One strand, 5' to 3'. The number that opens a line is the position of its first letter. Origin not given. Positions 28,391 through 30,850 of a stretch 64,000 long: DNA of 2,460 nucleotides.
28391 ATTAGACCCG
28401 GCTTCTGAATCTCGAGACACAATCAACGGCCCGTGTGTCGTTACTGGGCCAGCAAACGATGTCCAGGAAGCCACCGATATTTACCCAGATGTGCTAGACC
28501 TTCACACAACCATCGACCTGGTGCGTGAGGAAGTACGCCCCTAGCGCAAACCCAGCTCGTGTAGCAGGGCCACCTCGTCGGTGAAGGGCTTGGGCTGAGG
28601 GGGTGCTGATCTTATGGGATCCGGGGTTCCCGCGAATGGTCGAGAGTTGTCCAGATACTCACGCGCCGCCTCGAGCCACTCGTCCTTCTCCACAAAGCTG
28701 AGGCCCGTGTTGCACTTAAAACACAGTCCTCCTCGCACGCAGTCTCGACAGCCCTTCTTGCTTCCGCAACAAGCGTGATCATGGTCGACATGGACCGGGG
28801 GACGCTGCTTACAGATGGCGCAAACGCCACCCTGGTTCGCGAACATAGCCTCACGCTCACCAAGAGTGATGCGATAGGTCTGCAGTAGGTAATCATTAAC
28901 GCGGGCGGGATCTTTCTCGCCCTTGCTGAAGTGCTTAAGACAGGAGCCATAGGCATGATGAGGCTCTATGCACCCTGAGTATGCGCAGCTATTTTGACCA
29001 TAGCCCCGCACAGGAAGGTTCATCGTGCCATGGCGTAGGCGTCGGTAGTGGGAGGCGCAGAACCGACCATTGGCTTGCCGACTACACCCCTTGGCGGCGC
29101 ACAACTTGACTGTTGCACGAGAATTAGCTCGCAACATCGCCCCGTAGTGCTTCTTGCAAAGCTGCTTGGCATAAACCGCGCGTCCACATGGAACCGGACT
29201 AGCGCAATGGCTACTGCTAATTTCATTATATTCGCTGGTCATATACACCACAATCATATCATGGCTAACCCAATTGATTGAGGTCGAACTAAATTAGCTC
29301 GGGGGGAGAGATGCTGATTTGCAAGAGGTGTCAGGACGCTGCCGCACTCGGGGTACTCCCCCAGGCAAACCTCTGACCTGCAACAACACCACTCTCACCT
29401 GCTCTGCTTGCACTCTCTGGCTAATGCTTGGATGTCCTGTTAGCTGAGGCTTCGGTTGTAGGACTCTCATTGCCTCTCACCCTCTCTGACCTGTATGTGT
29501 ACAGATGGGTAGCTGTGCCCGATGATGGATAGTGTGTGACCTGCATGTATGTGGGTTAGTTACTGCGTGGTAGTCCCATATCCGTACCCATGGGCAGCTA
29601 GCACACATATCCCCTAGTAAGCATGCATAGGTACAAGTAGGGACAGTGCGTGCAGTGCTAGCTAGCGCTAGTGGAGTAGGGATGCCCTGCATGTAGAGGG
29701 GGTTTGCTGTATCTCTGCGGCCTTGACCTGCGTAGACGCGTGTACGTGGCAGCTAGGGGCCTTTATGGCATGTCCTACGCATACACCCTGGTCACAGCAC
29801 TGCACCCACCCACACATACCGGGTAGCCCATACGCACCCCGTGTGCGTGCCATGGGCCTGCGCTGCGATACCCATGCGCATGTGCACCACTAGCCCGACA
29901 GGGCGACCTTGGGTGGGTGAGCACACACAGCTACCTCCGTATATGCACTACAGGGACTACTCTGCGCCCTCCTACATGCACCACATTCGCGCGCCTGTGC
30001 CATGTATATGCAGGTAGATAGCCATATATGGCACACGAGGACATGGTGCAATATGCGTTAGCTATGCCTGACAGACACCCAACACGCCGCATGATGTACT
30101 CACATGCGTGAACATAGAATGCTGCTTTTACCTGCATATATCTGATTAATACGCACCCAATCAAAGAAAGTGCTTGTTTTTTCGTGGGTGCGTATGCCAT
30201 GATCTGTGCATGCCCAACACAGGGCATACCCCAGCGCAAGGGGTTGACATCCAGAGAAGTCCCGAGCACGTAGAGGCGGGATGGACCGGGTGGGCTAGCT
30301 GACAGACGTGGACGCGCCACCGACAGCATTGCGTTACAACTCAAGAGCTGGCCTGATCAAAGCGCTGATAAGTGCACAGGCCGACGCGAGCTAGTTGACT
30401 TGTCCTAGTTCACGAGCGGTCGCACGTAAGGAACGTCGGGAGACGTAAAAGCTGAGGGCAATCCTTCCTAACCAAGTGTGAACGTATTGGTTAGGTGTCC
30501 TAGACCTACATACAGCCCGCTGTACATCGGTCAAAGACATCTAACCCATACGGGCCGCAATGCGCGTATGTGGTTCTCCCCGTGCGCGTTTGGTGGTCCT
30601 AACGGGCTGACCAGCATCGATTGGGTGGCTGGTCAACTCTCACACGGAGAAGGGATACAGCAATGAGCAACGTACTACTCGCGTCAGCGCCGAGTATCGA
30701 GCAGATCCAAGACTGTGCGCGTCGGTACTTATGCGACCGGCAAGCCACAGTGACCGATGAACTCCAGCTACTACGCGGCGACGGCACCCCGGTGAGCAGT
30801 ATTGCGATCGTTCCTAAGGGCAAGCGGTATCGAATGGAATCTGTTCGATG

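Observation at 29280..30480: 1.2 kb gene-free region packed with iteron-like repeats and palindromes; candidate replication origin, partition site or regulatory hub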

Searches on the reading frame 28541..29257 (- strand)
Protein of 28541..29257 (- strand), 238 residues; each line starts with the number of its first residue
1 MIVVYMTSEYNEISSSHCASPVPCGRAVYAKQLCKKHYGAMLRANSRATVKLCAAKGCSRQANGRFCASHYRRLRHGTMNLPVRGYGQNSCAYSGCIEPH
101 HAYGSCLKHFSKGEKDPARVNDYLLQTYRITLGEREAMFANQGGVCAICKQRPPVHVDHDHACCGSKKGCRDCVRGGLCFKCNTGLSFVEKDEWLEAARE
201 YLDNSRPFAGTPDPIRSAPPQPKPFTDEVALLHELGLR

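Call 22: search_protein_families(library=pfam, proteins=[window:28541-29257:-], max_evalue=0.01)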
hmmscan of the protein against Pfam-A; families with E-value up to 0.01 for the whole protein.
window:28541-29257:- (238 aa): 1 family
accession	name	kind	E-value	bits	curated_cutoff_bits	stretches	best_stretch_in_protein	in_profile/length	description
PF02945.21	Endonuclease_7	-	6.5e-16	58.5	23.6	1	125-203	5-81/82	Recombination endonuclease VII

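Call 61: search_protein_families(library=phrogs, proteins=[window:28541-29257:-], max_evalue=0.001)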
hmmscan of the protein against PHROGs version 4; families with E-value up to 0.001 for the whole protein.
window:28541-29257:- (238 aa): 7 families
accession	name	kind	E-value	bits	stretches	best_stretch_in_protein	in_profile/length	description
phrog_2914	-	DNA, RNA and nucleotide metabolism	1e-23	85.1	1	123-206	75-156/190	endonuclease VII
phrog_2633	-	DNA, RNA and nucleotide metabolism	6.4e-18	66.3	1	105-205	44-139/142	endonuclease VII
phrog_307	-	DNA, RNA and nucleotide metabolism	1.8e-14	55.5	1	32-205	42-179/334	endonuclease VII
phrog_5351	-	DNA, RNA and nucleotide metabolism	5.3e-09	37.5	1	49-192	5-153/171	HNH endonuclease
phrog_423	-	DNA, RNA and nucleotide metabolism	2.4e-06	28.6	1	134-185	14-63/159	endonuclease VII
phrog_1035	-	DNA, RNA and nucleotide metabolism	4.3e-06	27.8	1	118-199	133-223/271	endonuclease VII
phrog_1271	-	DNA, RNA and nucleotide metabolism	0.00082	19.8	1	16-80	38-107/361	HNH endonuclease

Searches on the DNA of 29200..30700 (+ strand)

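Call 3: search_dna_similar(query=window:29200-30700:+, collection=phages, mode=near, max_rows=30)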
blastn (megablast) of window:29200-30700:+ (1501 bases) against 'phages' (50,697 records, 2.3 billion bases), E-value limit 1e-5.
Records with a match: 3; places in all: 4; records where one place covers at least 80% of the query: 2.
Best place of each record, by identity: 95-99% 2; 80-90% 1.
By first word of the organism name: Mycobacterium 3.
By host as written in the record: Mycobacterium abscessus GD86 1; Mycobacterium abscessus T49 1; Mycobacterium abscessus GD54 1.
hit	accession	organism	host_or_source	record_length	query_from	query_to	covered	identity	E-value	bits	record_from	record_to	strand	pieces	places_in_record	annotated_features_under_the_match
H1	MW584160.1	Mycobacterium phage prophi86-1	Mycobacterium abscessus GD86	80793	101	1319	81%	96.1%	0e+0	1989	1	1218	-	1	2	1: hypothetical protein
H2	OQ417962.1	Mycobacterium phage prophiT49-2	Mycobacterium abscessus T49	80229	101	1319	81%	95.8%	0e+0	1969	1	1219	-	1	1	none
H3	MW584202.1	Mycobacterium phage prophiGD54-2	Mycobacterium abscessus GD54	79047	101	375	18%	87.0%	2e-81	309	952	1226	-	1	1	none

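Call 6: get_annotated_region(hit=H1, flank=8000)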
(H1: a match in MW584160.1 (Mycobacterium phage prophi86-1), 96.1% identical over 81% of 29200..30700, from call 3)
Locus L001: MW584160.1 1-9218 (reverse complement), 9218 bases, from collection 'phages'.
description: Mycobacterium phage prophi86-1, complete genome.
organism: Mycobacterium phage prophi86-1 (NCBI taxid 2813222)
taxonomy: Viruses; Duplodnaviria; Heunggongvirae; Uroviricota; Caudoviricetes; Vilmaviridae; Mclasvirinae
host: Mycobacterium abscessus GD86; source: -; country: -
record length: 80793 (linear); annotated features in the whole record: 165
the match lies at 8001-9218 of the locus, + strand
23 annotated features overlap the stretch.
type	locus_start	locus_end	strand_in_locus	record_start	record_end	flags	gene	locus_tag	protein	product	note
CDS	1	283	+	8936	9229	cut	23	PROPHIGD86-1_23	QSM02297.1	hypothetical protein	-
CDS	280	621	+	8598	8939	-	22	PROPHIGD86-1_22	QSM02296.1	hypothetical protein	-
CDS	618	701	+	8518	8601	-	21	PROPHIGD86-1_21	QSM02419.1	hypothetical protein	-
CDS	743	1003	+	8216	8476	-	20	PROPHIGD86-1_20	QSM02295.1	hypothetical protein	-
CDS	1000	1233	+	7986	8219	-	19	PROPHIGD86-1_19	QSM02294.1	hypothetical protein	-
CDS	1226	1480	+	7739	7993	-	18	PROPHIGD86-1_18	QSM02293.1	hypothetical protein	-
CDS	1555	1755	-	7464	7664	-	17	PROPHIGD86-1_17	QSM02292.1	hypothetical protein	-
CDS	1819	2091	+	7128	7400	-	16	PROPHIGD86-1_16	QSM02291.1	hypothetical protein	-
CDS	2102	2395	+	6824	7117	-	15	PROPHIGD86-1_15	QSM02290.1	hypothetical protein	-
CDS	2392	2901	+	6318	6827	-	14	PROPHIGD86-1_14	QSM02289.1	hypothetical protein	-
CDS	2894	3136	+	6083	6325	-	13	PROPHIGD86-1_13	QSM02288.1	hypothetical protein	-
CDS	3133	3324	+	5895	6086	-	12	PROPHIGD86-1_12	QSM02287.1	hypothetical protein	-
CDS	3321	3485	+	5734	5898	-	11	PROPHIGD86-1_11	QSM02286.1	hypothetical protein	-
CDS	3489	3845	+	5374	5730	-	10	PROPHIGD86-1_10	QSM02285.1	hypothetical protein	-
CDS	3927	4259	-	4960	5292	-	9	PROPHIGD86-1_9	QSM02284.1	hypothetical protein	-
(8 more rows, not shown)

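Call 20: search_dna_similar(query=window:29258-30662:+, collection=phages, mode=distant, max_rows=40, max_evalue=0.001)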
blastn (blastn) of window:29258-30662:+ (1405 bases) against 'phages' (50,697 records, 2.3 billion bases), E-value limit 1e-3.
Records with a match: 3; places in all: 5; records where one place covers at least 80% of the query: 2.
Best place of each record, by identity: 95-99% 2; 60-80% 1.
By first word of the organism name: Mycobacterium 3.
By host as written in the record: Mycobacterium abscessus GD86 1; Mycobacterium abscessus T49 1; Mycobacterium abscessus GD54 1.
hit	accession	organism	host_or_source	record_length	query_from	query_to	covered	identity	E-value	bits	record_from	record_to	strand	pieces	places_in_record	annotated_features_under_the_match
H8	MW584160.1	Mycobacterium phage prophi86-1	Mycobacterium abscessus GD86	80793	43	1261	87%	96.1%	0e+0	1984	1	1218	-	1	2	1: hypothetical protein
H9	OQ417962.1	Mycobacterium phage prophiT49-2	Mycobacterium abscessus T49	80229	43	1261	87%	95.8%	0e+0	1969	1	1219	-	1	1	none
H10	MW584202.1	Mycobacterium phage prophiGD54-2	Mycobacterium abscessus GD54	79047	24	452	31%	78.5%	3e-92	346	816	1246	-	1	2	none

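Call 21: search_dna_similar(query=window:29258-30662:+, collection=plasmids, mode=distant, max_rows=20, max_evalue=0.001)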
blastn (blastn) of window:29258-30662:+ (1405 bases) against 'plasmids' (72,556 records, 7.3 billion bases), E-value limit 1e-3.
No match.

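Call 55: get_annotated_region(hit=H9, flank=1500)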
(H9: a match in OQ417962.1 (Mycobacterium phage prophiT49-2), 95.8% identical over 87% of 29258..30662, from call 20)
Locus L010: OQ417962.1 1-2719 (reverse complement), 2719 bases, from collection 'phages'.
description: Mycobacterium phage prophiT49-2, complete genome.
organism: Mycobacterium phage prophiT49-2 (NCBI taxid 3032460)
taxonomy: Viruses; Duplodnaviria; Heunggongvirae; Uroviricota; Caudoviricetes; Vilmaviridae; Mclasvirinae
host: Mycobacterium abscessus T49; source: -; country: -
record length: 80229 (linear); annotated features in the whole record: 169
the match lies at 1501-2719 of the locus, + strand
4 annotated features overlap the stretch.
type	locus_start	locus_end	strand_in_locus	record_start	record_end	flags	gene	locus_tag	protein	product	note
CDS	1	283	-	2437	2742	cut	4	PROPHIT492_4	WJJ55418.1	WXG100 domain protein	-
CDS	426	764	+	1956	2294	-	3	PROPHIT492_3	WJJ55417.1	hypothetical protein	-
CDS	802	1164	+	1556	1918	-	2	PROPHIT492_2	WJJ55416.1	hypothetical protein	-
CDS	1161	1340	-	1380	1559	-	1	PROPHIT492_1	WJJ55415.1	hypothetical protein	-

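Call 80: search_rna_families(source=window, start=29200, end=30700, threshold=evalue, max_evalue=1)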
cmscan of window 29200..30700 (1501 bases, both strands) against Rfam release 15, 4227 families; matches with E-value up to 1: 0.
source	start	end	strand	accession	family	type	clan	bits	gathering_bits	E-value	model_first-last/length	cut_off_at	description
